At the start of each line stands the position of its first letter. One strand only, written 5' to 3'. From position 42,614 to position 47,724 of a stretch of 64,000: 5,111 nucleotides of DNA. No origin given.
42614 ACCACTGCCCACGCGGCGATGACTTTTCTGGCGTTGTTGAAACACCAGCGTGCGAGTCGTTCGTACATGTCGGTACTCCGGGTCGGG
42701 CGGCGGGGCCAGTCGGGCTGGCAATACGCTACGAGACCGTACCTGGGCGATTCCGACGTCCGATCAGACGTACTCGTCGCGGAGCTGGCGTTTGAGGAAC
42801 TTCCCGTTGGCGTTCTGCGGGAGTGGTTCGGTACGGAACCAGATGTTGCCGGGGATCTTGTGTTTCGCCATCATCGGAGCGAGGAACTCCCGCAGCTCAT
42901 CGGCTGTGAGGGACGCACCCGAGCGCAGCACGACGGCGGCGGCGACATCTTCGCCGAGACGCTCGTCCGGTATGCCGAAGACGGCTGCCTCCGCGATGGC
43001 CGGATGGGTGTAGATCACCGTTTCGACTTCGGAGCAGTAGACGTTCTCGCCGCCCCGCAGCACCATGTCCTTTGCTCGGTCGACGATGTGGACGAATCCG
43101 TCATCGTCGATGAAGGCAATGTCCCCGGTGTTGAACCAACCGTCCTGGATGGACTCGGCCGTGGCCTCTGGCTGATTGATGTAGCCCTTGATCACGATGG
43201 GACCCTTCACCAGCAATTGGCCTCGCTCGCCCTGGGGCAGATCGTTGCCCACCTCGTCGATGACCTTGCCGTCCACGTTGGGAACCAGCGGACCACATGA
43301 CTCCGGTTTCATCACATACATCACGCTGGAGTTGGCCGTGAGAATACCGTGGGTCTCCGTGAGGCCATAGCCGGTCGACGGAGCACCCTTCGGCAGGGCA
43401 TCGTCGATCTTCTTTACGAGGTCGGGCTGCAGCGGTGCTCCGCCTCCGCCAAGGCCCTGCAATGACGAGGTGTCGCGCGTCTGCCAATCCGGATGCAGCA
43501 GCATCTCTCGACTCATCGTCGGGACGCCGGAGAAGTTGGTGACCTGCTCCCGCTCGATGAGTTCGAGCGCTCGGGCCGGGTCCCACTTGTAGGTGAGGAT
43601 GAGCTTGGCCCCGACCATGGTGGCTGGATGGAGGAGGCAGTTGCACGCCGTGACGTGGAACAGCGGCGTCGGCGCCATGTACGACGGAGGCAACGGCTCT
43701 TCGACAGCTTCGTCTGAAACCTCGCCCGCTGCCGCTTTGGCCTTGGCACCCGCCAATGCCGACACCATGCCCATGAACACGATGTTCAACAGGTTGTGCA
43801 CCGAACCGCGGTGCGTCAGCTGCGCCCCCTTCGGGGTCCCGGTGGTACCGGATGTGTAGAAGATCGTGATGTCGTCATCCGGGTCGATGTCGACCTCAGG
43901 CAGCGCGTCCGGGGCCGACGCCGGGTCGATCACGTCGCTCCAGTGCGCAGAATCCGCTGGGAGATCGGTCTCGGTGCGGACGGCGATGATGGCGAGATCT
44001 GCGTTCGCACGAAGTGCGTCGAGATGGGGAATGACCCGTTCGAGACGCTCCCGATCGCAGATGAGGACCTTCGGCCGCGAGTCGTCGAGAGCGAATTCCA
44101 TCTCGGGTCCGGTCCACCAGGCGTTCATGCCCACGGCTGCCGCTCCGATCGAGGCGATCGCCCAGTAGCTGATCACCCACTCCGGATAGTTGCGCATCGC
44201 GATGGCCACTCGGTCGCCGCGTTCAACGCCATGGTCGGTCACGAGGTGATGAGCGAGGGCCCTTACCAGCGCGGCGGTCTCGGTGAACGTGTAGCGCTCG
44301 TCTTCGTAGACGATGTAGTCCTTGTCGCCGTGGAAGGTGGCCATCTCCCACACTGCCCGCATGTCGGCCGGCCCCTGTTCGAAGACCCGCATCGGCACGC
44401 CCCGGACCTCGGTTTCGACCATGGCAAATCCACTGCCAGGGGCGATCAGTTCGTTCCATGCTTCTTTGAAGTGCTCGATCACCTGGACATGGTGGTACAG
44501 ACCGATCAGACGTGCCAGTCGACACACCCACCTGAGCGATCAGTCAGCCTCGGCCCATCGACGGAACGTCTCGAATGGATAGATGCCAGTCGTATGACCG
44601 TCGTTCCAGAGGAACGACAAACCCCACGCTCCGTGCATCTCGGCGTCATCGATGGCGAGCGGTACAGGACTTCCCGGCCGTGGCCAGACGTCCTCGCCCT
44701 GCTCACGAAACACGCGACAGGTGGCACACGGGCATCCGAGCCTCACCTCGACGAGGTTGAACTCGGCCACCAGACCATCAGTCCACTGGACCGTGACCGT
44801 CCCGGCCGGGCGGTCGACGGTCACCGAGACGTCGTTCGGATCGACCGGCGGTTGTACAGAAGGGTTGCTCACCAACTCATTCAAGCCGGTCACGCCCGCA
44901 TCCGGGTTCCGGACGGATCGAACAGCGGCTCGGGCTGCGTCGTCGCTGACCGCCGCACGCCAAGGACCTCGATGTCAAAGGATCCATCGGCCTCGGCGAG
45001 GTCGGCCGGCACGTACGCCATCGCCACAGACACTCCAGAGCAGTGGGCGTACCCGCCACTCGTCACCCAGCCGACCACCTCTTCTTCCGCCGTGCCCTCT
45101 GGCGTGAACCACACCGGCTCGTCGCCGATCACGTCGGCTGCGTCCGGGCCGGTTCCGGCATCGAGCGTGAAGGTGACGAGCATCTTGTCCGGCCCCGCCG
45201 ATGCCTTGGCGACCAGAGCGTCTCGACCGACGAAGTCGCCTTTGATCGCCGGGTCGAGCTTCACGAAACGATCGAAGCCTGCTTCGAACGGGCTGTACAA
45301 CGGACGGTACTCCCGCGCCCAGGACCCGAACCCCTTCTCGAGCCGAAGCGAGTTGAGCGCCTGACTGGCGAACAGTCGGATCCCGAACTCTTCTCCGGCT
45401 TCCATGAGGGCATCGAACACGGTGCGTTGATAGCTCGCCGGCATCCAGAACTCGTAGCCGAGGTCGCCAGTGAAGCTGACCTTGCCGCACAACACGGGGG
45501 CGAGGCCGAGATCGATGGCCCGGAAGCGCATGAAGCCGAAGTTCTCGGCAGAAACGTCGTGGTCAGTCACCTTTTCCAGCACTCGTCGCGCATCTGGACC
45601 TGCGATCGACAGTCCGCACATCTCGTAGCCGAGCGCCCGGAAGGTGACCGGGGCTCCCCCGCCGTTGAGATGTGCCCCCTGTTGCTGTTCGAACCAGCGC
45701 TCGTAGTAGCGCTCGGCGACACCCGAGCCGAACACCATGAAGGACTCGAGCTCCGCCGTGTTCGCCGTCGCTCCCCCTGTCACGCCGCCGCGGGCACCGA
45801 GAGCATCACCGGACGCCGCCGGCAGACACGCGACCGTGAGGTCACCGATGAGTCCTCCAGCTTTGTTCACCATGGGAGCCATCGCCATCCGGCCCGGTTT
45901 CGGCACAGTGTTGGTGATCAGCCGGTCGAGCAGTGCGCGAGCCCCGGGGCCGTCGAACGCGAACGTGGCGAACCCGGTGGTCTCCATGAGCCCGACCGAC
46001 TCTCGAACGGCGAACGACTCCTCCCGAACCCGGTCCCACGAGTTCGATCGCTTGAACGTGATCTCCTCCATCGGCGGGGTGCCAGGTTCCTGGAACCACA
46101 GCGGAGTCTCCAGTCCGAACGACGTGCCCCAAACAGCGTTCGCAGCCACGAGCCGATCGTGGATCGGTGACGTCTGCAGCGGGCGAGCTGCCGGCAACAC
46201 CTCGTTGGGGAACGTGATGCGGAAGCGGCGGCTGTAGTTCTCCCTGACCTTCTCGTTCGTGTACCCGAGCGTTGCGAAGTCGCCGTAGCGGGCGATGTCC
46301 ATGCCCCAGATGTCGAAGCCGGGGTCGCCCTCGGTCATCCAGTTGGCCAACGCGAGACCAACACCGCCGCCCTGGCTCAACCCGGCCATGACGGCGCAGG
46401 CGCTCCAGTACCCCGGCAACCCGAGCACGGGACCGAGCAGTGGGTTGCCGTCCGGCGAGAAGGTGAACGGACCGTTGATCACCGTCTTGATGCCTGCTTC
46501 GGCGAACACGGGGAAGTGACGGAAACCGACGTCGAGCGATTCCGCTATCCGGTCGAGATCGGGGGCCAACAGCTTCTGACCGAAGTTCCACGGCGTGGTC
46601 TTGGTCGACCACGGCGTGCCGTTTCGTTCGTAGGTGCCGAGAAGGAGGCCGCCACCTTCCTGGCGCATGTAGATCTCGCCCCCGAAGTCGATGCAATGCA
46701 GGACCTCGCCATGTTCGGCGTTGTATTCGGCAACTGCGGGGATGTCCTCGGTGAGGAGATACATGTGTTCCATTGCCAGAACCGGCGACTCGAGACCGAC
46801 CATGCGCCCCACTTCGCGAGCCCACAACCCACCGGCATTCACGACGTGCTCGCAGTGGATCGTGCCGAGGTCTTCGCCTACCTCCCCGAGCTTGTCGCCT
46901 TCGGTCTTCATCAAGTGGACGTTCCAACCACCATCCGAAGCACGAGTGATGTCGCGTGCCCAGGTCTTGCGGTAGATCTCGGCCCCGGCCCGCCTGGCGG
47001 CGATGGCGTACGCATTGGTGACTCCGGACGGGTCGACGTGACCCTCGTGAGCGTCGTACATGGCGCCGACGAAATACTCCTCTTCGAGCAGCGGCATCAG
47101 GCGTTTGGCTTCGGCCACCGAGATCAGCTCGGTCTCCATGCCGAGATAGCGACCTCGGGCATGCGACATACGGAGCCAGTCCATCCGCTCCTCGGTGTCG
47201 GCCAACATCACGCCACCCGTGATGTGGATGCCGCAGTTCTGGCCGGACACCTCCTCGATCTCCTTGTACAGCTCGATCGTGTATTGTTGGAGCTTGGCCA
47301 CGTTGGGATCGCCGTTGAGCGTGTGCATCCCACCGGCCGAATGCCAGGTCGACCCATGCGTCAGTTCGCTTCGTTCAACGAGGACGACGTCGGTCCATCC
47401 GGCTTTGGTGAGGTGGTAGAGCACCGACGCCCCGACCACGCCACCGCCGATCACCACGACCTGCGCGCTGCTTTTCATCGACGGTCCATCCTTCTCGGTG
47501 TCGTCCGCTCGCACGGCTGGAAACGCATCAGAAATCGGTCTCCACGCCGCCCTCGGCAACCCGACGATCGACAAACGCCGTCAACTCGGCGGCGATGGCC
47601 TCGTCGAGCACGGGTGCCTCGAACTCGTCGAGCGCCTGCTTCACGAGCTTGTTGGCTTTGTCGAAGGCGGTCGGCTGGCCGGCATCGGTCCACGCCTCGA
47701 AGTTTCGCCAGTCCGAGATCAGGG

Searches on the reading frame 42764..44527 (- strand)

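Call 98: search_protein_families(library=pfam, proteins=[window:42764-44527:-], max_evalue=0.00001)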
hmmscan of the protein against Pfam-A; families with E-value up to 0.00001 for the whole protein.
window:42764-44527:- (587 aa): 2 families
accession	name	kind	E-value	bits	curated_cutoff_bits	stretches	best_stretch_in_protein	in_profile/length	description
PF00501.34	AMP-binding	-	5.7e-82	276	29.9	1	63-449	5-383/384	AMP-binding enzyme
PF13193.12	AMP-binding_C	-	2.3e-17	64.1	24.5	1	500-576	1-76/76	AMP-binding enzyme C-terminal domain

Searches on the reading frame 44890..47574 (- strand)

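Call 98: search_protein_families(library=pfam, proteins=[window:44890-47574:-], max_evalue=0.00001)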
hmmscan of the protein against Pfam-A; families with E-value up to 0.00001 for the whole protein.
window:44890-47574:- (894 aa): 4 families
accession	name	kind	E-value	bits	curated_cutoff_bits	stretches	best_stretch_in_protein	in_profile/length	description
PF01266.30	DAO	-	1.8e-63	215.6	27.9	1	39-412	2-353/353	FAD dependent oxidoreductase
PF01571.26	GCV_T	-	9.6e-51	172.9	25.6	1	472-769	2-254/255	Aminomethyltransferase folate-binding domain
PF08669.17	GCV_T_C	-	2.3e-15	56.7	25.9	1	797-886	1-80/80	Glycine cleavage T-protein C-terminal barrel domain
PF16350.10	FAO_M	-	4.2e-14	52.9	27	1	415-469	1-56/56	FAD dependent oxidoreductase central domain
